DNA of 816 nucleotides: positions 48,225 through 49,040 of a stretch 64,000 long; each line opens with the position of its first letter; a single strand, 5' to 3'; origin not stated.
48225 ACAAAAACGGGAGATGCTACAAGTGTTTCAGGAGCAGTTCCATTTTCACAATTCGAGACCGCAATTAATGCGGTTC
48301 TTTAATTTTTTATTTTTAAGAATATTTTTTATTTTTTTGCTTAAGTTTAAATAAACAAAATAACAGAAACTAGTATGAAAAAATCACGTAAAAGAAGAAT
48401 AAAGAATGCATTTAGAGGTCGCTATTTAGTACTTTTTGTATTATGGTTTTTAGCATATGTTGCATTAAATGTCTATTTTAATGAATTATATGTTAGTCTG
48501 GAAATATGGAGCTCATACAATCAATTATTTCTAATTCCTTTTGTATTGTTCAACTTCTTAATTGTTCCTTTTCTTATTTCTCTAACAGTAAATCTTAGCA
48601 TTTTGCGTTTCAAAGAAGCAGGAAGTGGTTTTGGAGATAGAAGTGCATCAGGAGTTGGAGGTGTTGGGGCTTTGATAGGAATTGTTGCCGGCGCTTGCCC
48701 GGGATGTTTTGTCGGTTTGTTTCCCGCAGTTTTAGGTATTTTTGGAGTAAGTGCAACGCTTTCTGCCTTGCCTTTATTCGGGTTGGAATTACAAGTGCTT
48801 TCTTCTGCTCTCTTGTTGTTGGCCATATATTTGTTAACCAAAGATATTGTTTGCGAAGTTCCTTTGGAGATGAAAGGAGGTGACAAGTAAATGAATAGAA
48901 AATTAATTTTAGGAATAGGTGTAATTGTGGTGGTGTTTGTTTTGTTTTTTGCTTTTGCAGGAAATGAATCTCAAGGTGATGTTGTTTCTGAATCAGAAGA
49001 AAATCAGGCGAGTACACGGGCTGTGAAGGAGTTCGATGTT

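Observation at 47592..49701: Complete extracytoplasmic disulfide-bond formation module (DsbA-like, CPGC membrane protein, CuA-type cupredoxin, VKOR) in a small archaeal genome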

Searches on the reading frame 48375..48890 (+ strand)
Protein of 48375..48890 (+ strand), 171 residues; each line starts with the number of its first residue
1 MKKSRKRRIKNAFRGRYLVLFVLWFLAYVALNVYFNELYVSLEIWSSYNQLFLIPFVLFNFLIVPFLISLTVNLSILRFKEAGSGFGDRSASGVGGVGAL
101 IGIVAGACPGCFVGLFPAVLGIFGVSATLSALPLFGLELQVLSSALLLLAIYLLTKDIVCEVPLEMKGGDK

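Call 3: search_protein_families(library=pfam, proteins=[window:48375-48890:+], max_evalue=0.1)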
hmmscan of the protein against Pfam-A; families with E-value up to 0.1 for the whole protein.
window:48375-48890:+ (171 aa): 0 families

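Call 4: search_protein_families(library=ncbifam, proteins=[window:48375-48890:+], max_evalue=0.1)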
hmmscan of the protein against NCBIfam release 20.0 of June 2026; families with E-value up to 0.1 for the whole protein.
window:48375-48890:+ (171 aa): 0 families

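Call 11: find_homologous_proteins(query=window:48375-48890:+)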
Query window:48375-48890:+ (171 aa): 93 proteins with E <= 0.001 among 1448 candidates.
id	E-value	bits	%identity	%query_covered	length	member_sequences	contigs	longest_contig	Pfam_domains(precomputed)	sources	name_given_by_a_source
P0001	1.3e-102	359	100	100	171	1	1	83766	-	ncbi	-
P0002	2.8e-80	286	79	96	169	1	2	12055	-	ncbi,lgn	-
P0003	2.8e-71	257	74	96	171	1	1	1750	-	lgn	-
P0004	2.6e-69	251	71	96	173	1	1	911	-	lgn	-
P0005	1.0e-55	206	62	95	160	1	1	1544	-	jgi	-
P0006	1.6e-55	206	61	98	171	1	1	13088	-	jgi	-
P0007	2.4e-54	202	59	98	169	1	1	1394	-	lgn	-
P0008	7.5e-54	200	60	96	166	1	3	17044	-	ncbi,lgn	-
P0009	1.3e-52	196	57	98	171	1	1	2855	-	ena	-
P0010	3.6e-52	195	58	98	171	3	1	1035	-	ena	-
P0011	1.3e-51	193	58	98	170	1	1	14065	-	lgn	-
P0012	3.5e-51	192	57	89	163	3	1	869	-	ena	-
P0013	1.7e-50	189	58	96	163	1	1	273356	-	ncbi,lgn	-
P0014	2.9e-50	189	57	96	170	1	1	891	-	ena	-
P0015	3.7e-50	188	55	96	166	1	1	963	-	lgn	-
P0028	1.0e-45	174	57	95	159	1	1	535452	-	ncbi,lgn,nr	ncbi:MAG: hypothetical protein KatS3mg001_033 [Candidatus Pacearchaeota archaeon]|nr:MAG: hypothetic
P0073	2.2e-28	117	38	96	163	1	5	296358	-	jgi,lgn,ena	jgi:hypothetical protein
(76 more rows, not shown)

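Call 12: find_encoding_contigs(protein=P0001, flank=6000, max_places=3)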
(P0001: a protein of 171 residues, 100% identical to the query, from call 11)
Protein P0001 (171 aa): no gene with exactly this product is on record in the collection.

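Call 13: find_encoding_contigs(protein=P0028, flank=6000, max_places=3)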
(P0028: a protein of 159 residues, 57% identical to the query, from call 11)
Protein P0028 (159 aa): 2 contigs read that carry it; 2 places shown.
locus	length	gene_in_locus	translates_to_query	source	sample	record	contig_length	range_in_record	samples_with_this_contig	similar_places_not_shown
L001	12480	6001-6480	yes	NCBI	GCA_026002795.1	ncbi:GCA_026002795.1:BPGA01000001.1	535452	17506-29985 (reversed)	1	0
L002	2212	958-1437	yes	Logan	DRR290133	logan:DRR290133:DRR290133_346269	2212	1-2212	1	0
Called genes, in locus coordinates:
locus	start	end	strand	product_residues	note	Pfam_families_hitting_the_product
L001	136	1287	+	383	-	PF03435:Sacchrp_dh_NADP, PF05368:NmrA (weak), PF16653:Sacchrp_dh_C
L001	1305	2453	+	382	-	PF01370:Epimerase, PF03435:Sacchrp_dh_NADP, PF05368:NmrA, PF13460:NAD_binding_10 (weak), PF16363:GDP_Man_Dehyd, PF16653:Sacchrp_dh_C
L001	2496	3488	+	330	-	PF00890:FAD_binding_2 (faint), PF07992:Pyr_redox_2, PF13738:Pyr_redox_3, PF00070:Pyr_redox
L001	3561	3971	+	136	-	-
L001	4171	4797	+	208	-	-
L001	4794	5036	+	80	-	-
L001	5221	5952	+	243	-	PF13462:Thioredoxin_4, PF01323:DSBA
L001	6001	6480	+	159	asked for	-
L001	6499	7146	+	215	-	-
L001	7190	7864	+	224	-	-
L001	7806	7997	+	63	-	PF23447:DUF7128 (weak)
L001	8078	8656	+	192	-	PF02163:Peptidase_M50 (faint)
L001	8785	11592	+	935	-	PF00082:Peptidase_S8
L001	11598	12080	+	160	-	PF12802:MarR_2, PF24034:DUF7343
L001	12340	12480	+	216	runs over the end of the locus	-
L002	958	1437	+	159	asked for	-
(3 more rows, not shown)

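Call 14: find_encoding_contigs(protein=P0073, flank=6000, max_places=3)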
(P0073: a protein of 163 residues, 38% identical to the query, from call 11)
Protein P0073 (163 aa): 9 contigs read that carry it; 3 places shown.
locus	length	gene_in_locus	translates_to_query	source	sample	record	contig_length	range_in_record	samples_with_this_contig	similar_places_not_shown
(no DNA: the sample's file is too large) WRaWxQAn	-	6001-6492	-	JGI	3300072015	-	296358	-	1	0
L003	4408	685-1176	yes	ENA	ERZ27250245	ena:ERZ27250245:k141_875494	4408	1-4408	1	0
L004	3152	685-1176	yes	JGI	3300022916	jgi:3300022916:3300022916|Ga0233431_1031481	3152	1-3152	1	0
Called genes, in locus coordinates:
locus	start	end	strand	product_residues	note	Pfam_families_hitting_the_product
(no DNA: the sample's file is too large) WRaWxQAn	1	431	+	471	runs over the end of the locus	PF02934:GatB_N, PF02637:GatB_Yqey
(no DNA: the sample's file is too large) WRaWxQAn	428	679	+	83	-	PF14358:DUF4405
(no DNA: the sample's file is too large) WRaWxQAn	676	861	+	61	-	PF27309:MJ0753_N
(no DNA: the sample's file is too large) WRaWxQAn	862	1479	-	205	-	PF01966:HD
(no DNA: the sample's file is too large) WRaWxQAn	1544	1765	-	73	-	-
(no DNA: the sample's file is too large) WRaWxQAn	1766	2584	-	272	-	PF01930:Cas_Cas4 (faint), PF08696:Dna2 (weak), PF12705:PDDEXK_1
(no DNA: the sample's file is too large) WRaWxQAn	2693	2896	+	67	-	-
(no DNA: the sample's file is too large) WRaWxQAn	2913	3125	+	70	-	-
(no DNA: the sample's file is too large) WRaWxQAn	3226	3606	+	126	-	PF01475:FUR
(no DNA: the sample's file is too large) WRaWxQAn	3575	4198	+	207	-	PF00081:Sod_Fe_N, PF02777:Sod_Fe_C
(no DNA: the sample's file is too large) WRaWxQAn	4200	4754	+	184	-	PF00578:AhpC-TSA, PF08534:Redoxin, PF10417:1-cysPrx_C (weak)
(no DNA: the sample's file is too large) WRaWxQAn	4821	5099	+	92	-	PF22277:EncFtn-like, PF02915:Rubrerythrin (weak)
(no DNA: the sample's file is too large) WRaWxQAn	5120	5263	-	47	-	-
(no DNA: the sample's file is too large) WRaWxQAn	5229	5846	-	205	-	-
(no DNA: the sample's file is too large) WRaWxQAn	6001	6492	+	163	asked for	-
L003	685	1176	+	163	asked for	-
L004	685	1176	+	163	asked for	-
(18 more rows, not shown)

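Call 16: find_related_loci(query=A1, collection=genome_contigs, flank=8000)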
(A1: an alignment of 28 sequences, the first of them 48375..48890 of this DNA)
Query A1 (171 aa) in genome_contigs; peptide patterns used: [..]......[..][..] (x = any residue, [..] = any of these).
113 stretches matched a pattern; 29 encode a relative of the query (tblastn E <= 1e-3); 29 distinct loci.
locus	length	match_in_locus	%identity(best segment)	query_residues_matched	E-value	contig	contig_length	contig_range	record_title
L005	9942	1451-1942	79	1-164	2e-85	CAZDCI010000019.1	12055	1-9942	MAG TPA_asm: Candidatus Woesearchaeota archaeon isolate SRP141376_co1_348 genome assembly, contig: NODE_10049_length_120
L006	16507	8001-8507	58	1-171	3e-51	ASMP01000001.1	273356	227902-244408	Nanoarchaeota archaeon SCGC AAA011-D5 A11D05DRAFT_contig_0_0.1_C, whole genome shotgun sequence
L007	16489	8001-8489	50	2-165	2e-50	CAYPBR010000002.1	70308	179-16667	MAG TPA_asm: Candidatus Woesearchaeota archaeon isolate binchicken_co136_16 genome assembly, contig: NODE_169_length_703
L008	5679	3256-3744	48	2-165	4e-48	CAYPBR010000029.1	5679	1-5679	MAG TPA_asm: Candidatus Woesearchaeota archaeon isolate binchicken_co136_16 genome assembly, contig: NODE_5693_length_56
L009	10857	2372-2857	55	1-162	4e-47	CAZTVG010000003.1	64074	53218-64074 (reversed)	MAG TPA_asm: Candidatus Woesearchaeota archaeon isolate binchicken_co202_56 genome assembly, contig: NODE_94_length_6407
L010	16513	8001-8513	47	1-170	2e-46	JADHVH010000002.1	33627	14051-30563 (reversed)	MAG: Candidatus Pacearchaeota archaeon isolate BS150m-G67 BS-150m-C1050, whole genome shotgun sequence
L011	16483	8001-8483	56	4-167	4e-42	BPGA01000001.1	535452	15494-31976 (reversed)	MAG: Candidatus Pacearchaeota archaeon KatS3mg001 DNA, contig_11399, whole genome shotgun sequence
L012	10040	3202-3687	48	1-162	2e-41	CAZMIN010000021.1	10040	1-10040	MAG TPA_asm: Candidatus Woesearchaeota archaeon isolate binchicken_co85_65 genome assembly, contig: NODE_3274_length_100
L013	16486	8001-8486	50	1-162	5e-41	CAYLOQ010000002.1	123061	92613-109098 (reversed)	MAG TPA_asm: Candidatus Woesearchaeota archaeon isolate binchicken_co85_6 genome assembly, contig: NODE_48_length_123061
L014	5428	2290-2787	48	1-164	4e-40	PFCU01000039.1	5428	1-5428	MAG: Candidatus Pacearchaeota archaeon CG10_big_fil_rev_8_21_14_0_10_30_48 CG10_8_21_14_0.10_scaffold_32106_c, whole gen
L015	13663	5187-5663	44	1-162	1e-38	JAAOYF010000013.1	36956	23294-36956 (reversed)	Candidatus Woesearchaeota archaeon isolate DPANNHV_H2.bin.75 k83_268093, whole genome shotgun sequence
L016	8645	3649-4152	43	3-171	4e-37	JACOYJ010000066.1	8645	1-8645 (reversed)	MAG: Candidatus Pacearchaeota archaeon isolate NC_groundwater_176_Ag_S-0.1um_34_9 S4_GD2017_2_S1_scaffold_5714, whole ge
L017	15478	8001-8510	44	3-169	4e-37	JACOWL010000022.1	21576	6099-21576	MAG: Candidatus Pacearchaeota archaeon isolate NC_groundwater_125_Ag_B-0.1um_31_18 S3_GD2017_2_B1_scaffold_5634, whole g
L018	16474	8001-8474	44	2-162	1e-36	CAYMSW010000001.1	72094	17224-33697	MAG TPA_asm: Candidatus Woesearchaeota archaeon isolate SRP077602_co7_458 genome assembly, contig: NODE_1407_length_7209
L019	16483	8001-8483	44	2-162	2e-35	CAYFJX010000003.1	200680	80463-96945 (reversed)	MAG TPA_asm: uncultured Methanosarcinales archaeon isolate ERP019367_co2_72 genome assembly, contig: NODE_71_length_2006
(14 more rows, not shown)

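Call 18: search_solved_structures(query=A1, max_evalue=10, show_alignments=3)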
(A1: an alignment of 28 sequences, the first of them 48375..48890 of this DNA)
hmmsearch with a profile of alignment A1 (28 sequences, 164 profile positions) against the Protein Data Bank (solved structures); distinct sequences matched with E-value up to 10: 1.
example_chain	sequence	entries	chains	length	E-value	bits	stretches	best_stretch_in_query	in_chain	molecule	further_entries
8c8q_B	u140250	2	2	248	0.57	13.3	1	18-87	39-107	Cytochrome c oxidase subunit 2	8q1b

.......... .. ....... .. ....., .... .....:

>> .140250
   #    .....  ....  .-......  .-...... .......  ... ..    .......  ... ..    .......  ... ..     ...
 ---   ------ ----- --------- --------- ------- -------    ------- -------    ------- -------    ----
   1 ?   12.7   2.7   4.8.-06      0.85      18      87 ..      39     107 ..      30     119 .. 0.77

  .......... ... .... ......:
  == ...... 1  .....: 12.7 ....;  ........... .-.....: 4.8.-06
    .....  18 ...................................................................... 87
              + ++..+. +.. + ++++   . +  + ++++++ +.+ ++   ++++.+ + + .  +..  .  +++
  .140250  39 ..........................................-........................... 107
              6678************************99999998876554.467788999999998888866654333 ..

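Call 19: search_protein_families(library=pfam, alignment_id=A1, max_evalue=1)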
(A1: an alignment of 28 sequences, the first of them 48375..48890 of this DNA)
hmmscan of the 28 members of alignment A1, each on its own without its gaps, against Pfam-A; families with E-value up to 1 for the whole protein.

A. member 1, window:48375-48890:+ (171 aa): 0 families

B. families by the number of members that match (of 28 scanned): 12 families
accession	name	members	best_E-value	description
PF04881.20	Adeno_GP19K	2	0.087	Adenovirus GP19K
PF02674.22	Colicin_V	1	0.003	Colicin V production protein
PF11840.14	DUF3360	1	0.025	Protein of unknown function (DUF3360)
PF04238.17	DUF420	1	0.026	Protein of unknown function (DUF420)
PF16311.10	TMEM100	1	0.042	Transmembrane protein 100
PF02954.25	HTH_8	1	0.11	Bacterial regulatory protein, Fis family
PF04689.18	S1FA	1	0.12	DNA binding protein S1FA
PF04306.18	DUF456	1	0.12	Protein of unknown function (DUF456)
PF04893.22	Yip1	1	0.23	Yip1 domain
PF07234.17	Babuvirus_MP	1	0.52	Movement and RNA silencing protein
PF02439.20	Adeno_E3_CR2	1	0.67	Adenovirus E3 region protein CR2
PF19606.4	DUF6111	1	0.79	Family of unknown function (DUF6111)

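Call 26: predict_structure(alignment_id=A1)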
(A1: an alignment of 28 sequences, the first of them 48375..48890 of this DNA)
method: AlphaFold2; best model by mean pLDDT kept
length: 171 residues; sequences in the alignment: 28
mean_pLDDT: 68.3   pTM: 0.61
mean pLDDT of the five models: 68.3, 67.5, 66.0, 63.4, 57.2
residues with pLDDT >= 90: 0; 70-90: 87; 50-70: 66; < 50: 18
segments of 3 or more residues with pLDDT < 50: 85-88, 161-171
pLDDT, mean of each block of 10 residues (from residue 1): 63 75 85 75 74 81 84 77 53 55 57 62 60 69 80 67 45 43
secondary structure, 60 per line:
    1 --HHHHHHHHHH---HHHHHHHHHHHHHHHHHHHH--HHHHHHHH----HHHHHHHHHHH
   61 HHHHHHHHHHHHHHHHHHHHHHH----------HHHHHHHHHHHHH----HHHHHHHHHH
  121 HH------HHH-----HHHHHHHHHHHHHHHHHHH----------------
elements in order: H3-12 H16-35 H38-45 H50-83 H94-106 H111-122 H137-155

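Call 44: search_protein_representatives(alignment_id=A1)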
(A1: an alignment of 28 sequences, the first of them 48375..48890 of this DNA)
Query: 28 sequences, 164 profile positions. Proteins with E-value up to 0.001 (for the whole library): 1047; up to 1e-10: 183; up to 1e-30: 52. The best 150 are listed.
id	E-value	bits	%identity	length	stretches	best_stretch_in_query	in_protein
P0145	1.2e-62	227.0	-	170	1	2-163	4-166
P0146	2.4e-52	193.4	-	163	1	3-159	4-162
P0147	1.4e-50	187.7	-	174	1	5-163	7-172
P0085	3.2e-50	186.5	-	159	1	3-161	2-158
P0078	3.3e-50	186.5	-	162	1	5-162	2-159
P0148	3.6e-50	186.4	-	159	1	1-160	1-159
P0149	2.5e-49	183.6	-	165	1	4-161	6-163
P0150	5.5e-49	182.5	-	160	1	4-161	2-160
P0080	3.0e-48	180.1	-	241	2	4-162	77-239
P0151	3.2e-48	180.0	-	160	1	5-162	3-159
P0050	5.3e-48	179.3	-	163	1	2-162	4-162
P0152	1.4e-45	171.4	-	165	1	1-162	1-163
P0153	1.6e-45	171.3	-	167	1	1-163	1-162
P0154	6.5e-45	169.3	-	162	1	5-161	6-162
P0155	6.9e-45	169.2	-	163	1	4-162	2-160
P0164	1.2e-42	161.9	-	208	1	3-159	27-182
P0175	1.3e-38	148.8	-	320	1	3-161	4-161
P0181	1.0e-35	139.4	-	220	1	4-159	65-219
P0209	3.0e-21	92.3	-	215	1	5-154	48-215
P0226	3.3e-16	75.9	-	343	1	6-160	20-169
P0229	1.3e-15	74.0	-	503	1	6-159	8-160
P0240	1.0e-14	71.0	-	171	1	6-159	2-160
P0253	1.2e-13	67.5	-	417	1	7-159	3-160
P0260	5.1e-13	65.5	-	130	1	40-156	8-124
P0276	2.6e-12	63.2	-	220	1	16-155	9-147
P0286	9.4e-12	61.4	-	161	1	22-156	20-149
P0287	1.1e-11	61.2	-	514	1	7-161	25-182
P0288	1.2e-11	61.1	-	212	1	25-156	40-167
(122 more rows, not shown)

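Call 46: search_protein_families(library=pfam, proteins=[P0175, P0226, P0229, P0253, P0287, P0164, P0181, P0209, P0276, P0288], max_evalue=0.01)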
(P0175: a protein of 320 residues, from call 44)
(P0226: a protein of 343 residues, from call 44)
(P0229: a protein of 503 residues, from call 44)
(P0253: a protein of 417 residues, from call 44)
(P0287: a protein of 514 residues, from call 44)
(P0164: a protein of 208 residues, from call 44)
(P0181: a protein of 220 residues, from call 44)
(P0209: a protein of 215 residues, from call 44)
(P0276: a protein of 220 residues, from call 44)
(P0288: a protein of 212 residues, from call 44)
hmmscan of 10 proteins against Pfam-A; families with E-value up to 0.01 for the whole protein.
P0175 (320 aa): 1 family
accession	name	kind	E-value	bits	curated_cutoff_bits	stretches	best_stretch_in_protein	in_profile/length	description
PF07884.19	VKOR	-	6e-20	72.2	27.5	1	174-310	2-133/134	Vitamin K epoxide reductase family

P0226 (343 aa): 0 families

P0229 (503 aa): 0 families

P0253 (417 aa): 2 families
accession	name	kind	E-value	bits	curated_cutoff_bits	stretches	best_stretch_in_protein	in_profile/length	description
PF13462.12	Thioredoxin_4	-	8.2e-18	65.6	23.2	2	293-414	43-161/165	Thioredoxin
PF01323.26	DSBA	-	7e-10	39.4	25.6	1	250-408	1-180/191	DSBA-like thioredoxin domain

P0287 (514 aa): 0 families

P0164 (208 aa): 0 families

P0181 (220 aa): 0 families

P0209 (215 aa): 0 families

P0276 (220 aa): 0 families

P0288 (212 aa): 0 families
